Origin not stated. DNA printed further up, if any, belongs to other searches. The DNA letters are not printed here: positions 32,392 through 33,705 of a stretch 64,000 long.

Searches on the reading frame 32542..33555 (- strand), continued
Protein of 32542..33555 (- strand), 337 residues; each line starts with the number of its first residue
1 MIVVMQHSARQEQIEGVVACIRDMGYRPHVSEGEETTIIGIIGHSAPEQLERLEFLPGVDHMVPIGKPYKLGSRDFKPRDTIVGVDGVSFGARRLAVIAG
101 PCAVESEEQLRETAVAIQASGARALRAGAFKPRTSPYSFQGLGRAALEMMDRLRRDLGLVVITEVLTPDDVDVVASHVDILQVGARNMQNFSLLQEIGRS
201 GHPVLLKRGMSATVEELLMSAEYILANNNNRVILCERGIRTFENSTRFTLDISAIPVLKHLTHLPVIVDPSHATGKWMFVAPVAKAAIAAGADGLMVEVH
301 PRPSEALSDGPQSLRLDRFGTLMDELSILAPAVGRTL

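Call 34: find_encoding_contigs(protein=P0035, flank=1500, max_places=2)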
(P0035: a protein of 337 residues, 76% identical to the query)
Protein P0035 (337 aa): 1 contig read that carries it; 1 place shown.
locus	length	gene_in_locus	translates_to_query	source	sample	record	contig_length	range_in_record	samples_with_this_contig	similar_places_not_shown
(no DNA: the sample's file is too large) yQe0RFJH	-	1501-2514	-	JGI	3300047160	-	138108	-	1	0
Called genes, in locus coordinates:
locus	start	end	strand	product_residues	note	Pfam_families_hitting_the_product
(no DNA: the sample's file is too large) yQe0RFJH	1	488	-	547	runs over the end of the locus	PF02463:SMC_N (faint), PF00005:ABC_tran, PF13401:AAA_22 (faint), PF13304:AAA_21, PF12848:ABC_tran_Xtn, PF00005:ABC_tran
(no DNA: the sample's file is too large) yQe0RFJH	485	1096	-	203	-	PF01243:PNPOx_N, PF12766:Pyridox_oxase_2 (weak), PF10590:PNP_phzG_C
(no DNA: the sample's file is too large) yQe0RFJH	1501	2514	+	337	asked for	PF18152:DAHP_snth_FXD, PF00793:DAHP_synth_1, PF03102:NeuB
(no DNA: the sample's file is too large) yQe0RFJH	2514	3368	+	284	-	PF03446:NAD_binding_2, PF03807:F420_oxidored, PF02153:PDH_N, PF20463:PDH_C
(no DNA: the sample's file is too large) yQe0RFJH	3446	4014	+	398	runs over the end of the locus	PF00275:EPSP_synthase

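Call 35: find_encoding_contigs(protein=P0039, flank=1500, max_places=2)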
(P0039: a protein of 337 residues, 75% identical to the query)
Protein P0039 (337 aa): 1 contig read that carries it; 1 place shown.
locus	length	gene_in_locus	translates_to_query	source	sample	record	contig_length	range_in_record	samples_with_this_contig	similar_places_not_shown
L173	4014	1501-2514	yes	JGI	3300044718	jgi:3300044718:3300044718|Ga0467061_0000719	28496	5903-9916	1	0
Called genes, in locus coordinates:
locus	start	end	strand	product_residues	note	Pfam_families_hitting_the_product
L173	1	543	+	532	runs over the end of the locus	PF00989:PAS, PF13188:PAS_8 (weak), PF08448:PAS_4, PF13426:PAS_9, PF00990:GGDEF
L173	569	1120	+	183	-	PF20660:DUF6812 (faint)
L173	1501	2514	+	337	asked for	PF18152:DAHP_snth_FXD, PF00793:DAHP_synth_1, PF03102:NeuB (weak)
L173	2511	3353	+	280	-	PF02826:2-Hacid_dh_C (faint), PF03446:NAD_binding_2 (weak), PF03807:F420_oxidored (weak), PF02153:PDH_N, PF20463:PDH_C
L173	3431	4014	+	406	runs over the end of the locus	PF00275:EPSP_synthase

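Call 36: find_encoding_contigs(protein=P0066, flank=1500, max_places=3)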
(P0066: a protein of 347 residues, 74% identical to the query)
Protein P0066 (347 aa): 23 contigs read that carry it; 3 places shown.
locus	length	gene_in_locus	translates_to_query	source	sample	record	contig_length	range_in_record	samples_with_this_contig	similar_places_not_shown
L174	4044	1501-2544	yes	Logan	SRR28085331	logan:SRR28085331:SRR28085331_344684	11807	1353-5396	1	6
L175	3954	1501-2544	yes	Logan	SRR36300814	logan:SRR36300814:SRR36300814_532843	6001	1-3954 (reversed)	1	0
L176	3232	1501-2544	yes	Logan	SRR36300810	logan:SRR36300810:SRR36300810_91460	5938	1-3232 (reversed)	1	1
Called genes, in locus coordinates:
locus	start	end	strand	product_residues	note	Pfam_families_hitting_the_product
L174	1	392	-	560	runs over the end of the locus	PF09924:LPG_synthase_C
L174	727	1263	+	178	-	-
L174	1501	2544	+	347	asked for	PF18152:DAHP_snth_FXD, PF00793:DAHP_synth_1, PF03102:NeuB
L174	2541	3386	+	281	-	PF02153:PDH_N, PF20463:PDH_C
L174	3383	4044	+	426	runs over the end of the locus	PF00275:EPSP_synthase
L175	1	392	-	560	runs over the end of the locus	PF09924:LPG_synthase_C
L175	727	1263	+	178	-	-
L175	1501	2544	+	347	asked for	PF18152:DAHP_snth_FXD, PF00793:DAHP_synth_1, PF03102:NeuB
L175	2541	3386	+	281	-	PF02153:PDH_N, PF20463:PDH_C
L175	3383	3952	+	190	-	?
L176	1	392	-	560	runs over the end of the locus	PF09924:LPG_synthase_C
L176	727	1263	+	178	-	-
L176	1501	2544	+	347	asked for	PF18152:DAHP_snth_FXD, PF00793:DAHP_synth_1, PF03102:NeuB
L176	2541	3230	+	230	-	?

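Call 37: find_encoding_contigs(protein=P0079, flank=1500, max_places=3)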
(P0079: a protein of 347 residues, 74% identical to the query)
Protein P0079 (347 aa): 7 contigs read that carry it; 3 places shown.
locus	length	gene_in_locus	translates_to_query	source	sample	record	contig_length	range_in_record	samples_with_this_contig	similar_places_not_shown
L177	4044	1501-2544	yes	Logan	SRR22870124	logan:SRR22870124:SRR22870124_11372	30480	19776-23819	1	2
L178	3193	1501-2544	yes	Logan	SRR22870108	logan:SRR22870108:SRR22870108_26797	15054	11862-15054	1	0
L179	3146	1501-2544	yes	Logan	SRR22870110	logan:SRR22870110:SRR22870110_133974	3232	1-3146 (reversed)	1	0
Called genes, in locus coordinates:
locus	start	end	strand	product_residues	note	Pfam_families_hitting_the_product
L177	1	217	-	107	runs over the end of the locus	-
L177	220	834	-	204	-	PF00440:TetR_N, PF21776:TetR_C_44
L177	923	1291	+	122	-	PF02627:CMD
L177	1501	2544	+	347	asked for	PF18152:DAHP_snth_FXD, PF00793:DAHP_synth_1, PF03102:NeuB (weak)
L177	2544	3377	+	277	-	PF02826:2-Hacid_dh_C (weak), PF03446:NAD_binding_2, PF03807:F420_oxidored, PF02153:PDH_N, PF20463:PDH_C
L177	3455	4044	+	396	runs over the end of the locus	PF00275:EPSP_synthase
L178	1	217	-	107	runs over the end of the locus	-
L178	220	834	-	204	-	PF00440:TetR_N, PF21776:TetR_C_44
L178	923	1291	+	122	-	PF02627:CMD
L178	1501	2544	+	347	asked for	PF18152:DAHP_snth_FXD, PF00793:DAHP_synth_1, PF03102:NeuB (weak)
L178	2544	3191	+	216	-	?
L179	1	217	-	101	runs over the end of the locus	?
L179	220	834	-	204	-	PF00440:TetR_N, PF21776:TetR_C_44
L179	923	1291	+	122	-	PF02627:CMD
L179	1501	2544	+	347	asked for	PF18152:DAHP_snth_FXD, PF00793:DAHP_synth_1, PF03102:NeuB (weak)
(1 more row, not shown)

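Call 38: find_encoding_contigs(protein=P0089, flank=1500, max_places=2)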
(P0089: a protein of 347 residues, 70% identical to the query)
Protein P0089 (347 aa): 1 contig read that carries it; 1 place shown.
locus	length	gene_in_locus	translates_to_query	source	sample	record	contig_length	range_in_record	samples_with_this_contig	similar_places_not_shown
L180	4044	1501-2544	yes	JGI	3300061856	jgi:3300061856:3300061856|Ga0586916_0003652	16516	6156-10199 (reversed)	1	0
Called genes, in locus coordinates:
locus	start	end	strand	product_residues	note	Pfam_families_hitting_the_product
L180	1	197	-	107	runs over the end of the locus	-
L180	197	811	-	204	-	PF00440:TetR_N, PF21776:TetR_C_44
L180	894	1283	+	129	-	PF02627:CMD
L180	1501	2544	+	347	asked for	PF18152:DAHP_snth_FXD, PF00793:DAHP_synth_1, PF03102:NeuB (faint)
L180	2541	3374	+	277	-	PF03446:NAD_binding_2 (weak), PF03807:F420_oxidored (weak), PF02153:PDH_N, PF20463:PDH_C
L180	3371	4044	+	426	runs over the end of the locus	PF00275:EPSP_synthase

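Call 39: find_encoding_contigs(protein=P0091, flank=1500, max_places=2)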
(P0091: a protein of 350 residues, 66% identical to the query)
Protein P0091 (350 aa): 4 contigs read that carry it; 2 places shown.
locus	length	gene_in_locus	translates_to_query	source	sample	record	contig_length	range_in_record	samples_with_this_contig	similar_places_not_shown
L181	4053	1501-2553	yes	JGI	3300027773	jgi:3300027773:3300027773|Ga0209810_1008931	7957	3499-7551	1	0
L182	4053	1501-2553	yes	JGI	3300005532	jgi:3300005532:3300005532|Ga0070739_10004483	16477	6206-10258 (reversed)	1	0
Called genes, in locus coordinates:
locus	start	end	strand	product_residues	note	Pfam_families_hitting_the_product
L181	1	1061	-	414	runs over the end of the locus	PF02653:BPD_transp_2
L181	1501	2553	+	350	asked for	PF18152:DAHP_snth_FXD, PF00793:DAHP_synth_1, PF03102:NeuB (weak)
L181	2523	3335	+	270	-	PF03446:NAD_binding_2 (weak), PF03807:F420_oxidored (weak), PF02153:PDH_N, PF20463:PDH_C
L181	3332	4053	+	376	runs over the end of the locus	?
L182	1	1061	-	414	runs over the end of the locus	PF02653:BPD_transp_2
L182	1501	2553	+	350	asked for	PF18152:DAHP_snth_FXD, PF00793:DAHP_synth_1, PF03102:NeuB (weak)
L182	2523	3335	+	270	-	PF03446:NAD_binding_2 (weak), PF03807:F420_oxidored (weak), PF02153:PDH_N, PF20463:PDH_C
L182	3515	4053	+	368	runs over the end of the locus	PF00275:EPSP_synthase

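Call 56: search_protein_families(library=pfam, proteins=[window:32542-33555:-], max_evalue=0.00001)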
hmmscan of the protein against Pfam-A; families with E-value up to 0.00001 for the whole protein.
window:32542-33555:- (337 aa): 3 families
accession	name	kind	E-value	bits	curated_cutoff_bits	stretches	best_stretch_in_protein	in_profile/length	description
PF00793.26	DAHP_synth_1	-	3.4e-79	266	25.5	1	93-323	16-261/270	DAHP synthetase I family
PF18152.6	DAHP_snth_FXD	-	9.6e-20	70.6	27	1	1-65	1-65/67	DAHP synthase ferredoxin-like domain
PF03102.20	NeuB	-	3.2e-06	27.2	22.1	1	144-236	55-147/241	NeuB family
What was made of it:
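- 32542..33585 (-): aroF-type DAHP synthase (class I-beta with an N-terminal ferredoxin-like domain). It probably starts at ATG 33585, with SD GAGAGGG at 33597-33591. Call 56 (PF00793, PF18152).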

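Call 78: find_encoding_contigs(protein=P0101, flank=1500, max_places=3)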
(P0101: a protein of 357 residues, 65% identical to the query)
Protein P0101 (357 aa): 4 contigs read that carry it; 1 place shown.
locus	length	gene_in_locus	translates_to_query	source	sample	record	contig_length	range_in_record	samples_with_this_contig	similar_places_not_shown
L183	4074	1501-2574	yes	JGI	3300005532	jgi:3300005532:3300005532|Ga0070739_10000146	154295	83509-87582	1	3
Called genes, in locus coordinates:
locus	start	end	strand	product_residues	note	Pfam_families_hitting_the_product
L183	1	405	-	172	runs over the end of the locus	PF05163:DinB (weak), PF04978:MST, PF12867:DinB_2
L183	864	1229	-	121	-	PF00903:Glyoxalase (weak), PF18029:Glyoxalase_6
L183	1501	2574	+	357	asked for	PF18152:DAHP_snth_FXD, PF00793:DAHP_synth_1, PF03102:NeuB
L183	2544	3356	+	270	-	PF02826:2-Hacid_dh_C (weak), PF03446:NAD_binding_2, PF03721:UDPG_MGDP_dh_N (faint), PF03807:F420_oxidored, PF02153:PDH_N, PF20463:PDH_C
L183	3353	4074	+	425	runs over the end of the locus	PF00275:EPSP_synthase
